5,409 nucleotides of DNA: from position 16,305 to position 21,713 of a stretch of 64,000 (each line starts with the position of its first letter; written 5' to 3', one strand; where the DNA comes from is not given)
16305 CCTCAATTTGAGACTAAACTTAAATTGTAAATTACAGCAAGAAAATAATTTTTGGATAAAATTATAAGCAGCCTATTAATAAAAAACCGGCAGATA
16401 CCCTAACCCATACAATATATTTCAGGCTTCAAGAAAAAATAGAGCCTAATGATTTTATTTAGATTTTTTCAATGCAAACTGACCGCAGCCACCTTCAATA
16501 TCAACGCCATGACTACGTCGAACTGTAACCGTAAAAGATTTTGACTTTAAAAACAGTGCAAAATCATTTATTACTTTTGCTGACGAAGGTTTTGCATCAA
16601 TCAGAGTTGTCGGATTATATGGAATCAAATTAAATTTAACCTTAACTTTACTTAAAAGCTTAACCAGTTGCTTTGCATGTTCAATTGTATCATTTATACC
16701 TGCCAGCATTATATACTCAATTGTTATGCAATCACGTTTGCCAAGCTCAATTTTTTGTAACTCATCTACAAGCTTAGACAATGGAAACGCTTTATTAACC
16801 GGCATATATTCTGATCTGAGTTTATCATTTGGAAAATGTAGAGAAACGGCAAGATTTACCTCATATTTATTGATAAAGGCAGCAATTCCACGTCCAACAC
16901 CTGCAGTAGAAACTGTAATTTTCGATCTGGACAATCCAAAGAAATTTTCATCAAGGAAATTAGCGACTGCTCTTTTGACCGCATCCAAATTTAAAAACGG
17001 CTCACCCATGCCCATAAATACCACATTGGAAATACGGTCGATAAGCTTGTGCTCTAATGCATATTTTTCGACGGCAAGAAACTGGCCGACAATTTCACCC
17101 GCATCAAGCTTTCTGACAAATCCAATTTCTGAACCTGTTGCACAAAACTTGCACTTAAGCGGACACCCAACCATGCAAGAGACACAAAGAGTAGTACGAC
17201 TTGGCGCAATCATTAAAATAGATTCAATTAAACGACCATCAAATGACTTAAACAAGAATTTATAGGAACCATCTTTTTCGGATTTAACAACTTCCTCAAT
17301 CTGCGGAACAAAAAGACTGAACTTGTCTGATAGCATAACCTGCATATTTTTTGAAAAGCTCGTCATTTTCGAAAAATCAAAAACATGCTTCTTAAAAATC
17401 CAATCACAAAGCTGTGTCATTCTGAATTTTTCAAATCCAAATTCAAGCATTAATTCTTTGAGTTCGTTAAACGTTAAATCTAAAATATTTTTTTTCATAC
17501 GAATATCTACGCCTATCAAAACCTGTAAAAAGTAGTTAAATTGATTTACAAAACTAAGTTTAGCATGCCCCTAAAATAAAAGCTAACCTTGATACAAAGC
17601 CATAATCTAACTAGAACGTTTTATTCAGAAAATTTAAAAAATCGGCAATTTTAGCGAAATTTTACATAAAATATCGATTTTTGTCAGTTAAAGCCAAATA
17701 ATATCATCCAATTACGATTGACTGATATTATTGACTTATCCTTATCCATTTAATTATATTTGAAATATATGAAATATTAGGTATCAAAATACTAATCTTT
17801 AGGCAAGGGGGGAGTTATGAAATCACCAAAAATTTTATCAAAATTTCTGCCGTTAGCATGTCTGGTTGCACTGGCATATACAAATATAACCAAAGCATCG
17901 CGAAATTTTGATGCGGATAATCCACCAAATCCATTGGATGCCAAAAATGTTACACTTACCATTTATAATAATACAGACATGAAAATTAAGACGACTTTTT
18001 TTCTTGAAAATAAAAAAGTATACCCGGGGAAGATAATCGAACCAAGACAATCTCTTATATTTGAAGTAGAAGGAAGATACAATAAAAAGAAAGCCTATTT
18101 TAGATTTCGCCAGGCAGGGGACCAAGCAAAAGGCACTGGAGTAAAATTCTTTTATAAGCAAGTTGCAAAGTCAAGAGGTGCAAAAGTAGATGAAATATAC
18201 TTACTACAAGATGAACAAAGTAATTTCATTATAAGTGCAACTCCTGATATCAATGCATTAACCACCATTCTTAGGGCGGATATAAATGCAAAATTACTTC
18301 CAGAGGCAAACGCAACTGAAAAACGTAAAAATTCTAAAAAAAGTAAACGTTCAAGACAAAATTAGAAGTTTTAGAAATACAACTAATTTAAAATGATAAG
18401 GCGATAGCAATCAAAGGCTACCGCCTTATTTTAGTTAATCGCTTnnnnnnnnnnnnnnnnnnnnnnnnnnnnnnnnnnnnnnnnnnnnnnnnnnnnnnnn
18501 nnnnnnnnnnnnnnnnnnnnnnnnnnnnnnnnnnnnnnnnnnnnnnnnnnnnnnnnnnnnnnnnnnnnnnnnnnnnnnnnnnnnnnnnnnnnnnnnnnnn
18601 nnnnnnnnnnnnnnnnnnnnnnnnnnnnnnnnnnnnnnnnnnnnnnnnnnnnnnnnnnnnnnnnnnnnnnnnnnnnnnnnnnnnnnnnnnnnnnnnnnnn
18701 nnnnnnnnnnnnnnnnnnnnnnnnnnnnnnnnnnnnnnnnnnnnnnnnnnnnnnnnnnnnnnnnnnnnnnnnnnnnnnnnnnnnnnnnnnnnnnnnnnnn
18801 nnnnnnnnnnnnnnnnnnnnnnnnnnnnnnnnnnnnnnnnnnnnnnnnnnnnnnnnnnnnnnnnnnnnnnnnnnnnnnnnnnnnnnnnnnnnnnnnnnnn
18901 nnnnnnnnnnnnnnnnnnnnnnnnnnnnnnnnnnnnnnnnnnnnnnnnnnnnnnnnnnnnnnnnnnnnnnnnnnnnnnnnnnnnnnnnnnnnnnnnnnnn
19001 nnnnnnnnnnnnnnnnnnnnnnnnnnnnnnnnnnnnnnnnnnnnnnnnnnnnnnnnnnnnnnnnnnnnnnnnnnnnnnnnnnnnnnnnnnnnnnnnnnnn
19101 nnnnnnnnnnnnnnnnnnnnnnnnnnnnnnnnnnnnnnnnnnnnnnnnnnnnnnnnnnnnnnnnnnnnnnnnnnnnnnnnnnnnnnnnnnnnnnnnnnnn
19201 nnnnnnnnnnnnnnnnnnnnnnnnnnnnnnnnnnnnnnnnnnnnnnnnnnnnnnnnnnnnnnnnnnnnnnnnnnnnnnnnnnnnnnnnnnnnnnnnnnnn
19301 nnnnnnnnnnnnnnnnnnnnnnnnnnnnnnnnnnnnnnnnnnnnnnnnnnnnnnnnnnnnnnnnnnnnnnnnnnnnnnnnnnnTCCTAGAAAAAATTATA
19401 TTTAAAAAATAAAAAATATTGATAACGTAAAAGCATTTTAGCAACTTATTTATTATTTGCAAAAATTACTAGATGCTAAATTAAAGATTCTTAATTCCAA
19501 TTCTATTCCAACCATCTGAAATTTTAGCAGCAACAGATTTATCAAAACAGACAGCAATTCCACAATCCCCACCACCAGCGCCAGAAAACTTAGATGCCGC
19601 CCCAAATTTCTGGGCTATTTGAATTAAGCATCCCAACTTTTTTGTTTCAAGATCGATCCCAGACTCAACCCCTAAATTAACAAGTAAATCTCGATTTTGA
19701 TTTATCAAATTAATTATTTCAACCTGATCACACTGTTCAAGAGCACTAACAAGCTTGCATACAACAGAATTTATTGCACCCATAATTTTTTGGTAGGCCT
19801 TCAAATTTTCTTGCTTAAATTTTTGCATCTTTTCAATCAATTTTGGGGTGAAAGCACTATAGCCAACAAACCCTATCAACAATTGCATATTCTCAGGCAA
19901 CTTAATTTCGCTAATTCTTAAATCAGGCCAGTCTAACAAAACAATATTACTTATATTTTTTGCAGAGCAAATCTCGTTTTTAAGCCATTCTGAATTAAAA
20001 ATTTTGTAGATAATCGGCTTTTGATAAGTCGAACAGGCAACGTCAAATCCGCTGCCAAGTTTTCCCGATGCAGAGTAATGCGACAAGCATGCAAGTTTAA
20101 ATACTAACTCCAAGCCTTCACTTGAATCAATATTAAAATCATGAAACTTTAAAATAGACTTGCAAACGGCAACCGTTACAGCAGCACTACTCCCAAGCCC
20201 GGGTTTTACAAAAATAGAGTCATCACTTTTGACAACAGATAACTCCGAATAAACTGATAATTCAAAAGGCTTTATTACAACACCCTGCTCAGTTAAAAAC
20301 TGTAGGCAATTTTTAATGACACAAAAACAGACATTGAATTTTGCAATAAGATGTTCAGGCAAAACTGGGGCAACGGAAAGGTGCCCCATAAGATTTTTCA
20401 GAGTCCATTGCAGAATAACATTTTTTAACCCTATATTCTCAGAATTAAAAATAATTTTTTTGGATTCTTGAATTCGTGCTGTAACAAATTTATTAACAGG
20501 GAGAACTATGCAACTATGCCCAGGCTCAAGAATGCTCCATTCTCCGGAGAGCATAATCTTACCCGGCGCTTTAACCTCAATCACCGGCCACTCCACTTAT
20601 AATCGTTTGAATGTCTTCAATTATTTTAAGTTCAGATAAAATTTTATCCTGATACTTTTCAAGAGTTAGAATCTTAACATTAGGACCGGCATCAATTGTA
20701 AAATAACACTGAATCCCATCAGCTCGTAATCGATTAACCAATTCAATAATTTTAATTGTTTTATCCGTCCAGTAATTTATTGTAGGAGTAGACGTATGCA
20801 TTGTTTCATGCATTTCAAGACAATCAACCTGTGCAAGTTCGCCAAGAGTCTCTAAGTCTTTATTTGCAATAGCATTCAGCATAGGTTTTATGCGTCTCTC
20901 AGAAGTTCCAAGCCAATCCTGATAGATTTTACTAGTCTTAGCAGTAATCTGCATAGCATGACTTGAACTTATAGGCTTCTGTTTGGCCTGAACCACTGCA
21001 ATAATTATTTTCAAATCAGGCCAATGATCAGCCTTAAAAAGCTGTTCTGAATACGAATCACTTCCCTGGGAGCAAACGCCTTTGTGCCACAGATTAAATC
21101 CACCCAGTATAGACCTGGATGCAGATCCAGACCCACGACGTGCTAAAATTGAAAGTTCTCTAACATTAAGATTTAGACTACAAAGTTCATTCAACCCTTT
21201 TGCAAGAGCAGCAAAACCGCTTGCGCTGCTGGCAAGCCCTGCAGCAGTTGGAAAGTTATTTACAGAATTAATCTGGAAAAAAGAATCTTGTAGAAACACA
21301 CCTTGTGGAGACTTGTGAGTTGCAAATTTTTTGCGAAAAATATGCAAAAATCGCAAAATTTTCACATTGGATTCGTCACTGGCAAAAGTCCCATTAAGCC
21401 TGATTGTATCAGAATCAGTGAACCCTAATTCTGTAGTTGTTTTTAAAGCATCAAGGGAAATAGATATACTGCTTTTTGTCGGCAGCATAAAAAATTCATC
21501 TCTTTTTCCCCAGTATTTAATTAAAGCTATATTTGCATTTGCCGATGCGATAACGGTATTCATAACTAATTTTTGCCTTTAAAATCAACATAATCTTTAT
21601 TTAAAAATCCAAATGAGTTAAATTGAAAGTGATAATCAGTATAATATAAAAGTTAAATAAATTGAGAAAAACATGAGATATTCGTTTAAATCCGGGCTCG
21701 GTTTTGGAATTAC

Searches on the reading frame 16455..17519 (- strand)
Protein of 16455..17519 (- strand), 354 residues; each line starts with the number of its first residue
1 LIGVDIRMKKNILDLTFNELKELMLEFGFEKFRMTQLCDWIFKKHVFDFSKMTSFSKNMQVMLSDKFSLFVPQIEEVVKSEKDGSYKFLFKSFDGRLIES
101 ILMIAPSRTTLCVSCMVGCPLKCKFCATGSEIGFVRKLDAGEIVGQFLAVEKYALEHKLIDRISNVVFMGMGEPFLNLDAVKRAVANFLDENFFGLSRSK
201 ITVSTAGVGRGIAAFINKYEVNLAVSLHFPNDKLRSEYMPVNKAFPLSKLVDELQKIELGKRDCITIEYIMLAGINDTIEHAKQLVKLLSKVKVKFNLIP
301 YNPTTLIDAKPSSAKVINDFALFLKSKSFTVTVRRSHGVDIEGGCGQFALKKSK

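Call 52: search_protein_families(library=pfam, proteins=[window:16455-17519:-], max_evalue=0.001)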
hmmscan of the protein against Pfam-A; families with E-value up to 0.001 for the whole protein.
window:16455-17519:- (354 aa): 2 families
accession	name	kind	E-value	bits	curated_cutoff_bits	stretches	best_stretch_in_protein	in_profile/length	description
PF21016.3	RlmN_N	-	6.7e-13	48.6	24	1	11-66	2-57/60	Ribosomal RNA large subunit methyltransferase N-terminal domain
PF04055.27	Radical_SAM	-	1e-10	42.4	29.5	1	114-285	2-162/166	Radical SAM superfamily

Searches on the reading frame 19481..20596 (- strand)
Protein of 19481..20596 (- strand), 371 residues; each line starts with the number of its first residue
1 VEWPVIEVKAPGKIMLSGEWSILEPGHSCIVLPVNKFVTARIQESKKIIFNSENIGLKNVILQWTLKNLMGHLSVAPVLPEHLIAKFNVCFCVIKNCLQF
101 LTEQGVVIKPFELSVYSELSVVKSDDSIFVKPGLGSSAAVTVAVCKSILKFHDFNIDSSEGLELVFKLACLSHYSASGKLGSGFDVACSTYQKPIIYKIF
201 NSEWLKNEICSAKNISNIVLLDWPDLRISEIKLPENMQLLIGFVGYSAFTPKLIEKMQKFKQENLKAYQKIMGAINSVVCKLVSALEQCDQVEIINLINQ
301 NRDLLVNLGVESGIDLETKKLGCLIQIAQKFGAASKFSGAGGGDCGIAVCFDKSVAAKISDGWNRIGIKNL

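Call 52: search_protein_families(library=pfam, proteins=[window:19481-20596:-], max_evalue=0.001)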
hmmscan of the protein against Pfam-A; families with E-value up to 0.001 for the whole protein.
window:19481-20596:- (371 aa): 2 families
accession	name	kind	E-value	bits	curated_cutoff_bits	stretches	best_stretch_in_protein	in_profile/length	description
PF08544.19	GHMP_kinases_C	-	4e-08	34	21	1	283-366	2-82/85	GHMP kinases C terminal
PF00288.32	GHMP_kinases_N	-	6.4e-08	33.2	22.3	1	95-192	4-86/87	GHMP kinases N terminal domain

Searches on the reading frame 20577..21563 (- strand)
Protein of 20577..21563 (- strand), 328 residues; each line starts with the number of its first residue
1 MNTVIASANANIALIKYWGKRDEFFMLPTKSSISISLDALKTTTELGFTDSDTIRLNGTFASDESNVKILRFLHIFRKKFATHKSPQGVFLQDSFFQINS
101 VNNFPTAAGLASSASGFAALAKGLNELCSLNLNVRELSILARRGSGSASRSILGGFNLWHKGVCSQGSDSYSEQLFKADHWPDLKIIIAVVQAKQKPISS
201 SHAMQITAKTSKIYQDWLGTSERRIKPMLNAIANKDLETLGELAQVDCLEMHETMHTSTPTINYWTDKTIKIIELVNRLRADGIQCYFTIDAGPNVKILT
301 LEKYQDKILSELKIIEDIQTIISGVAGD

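Call 52: search_protein_families(library=pfam, proteins=[window:20577-21563:-], max_evalue=0.001)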
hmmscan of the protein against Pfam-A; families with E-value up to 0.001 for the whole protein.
window:20577-21563:- (328 aa): 3 families
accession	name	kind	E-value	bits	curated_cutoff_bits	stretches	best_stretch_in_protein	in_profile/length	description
PF22700.2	MVD-like_N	-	1.1e-52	178.3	27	1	8-171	1-156/157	Diphosphomevalonate decarboxylase-like N-terminal domain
PF18376.6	MDD_C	-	2.5e-24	86.6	23.2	1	186-313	1-131/186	Mevalonate 5-diphosphate decarboxylase C-terminal domain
PF00288.32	GHMP_kinases_N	-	2.7e-09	37.6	22.3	1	94-149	16-71/87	GHMP kinases N terminal domain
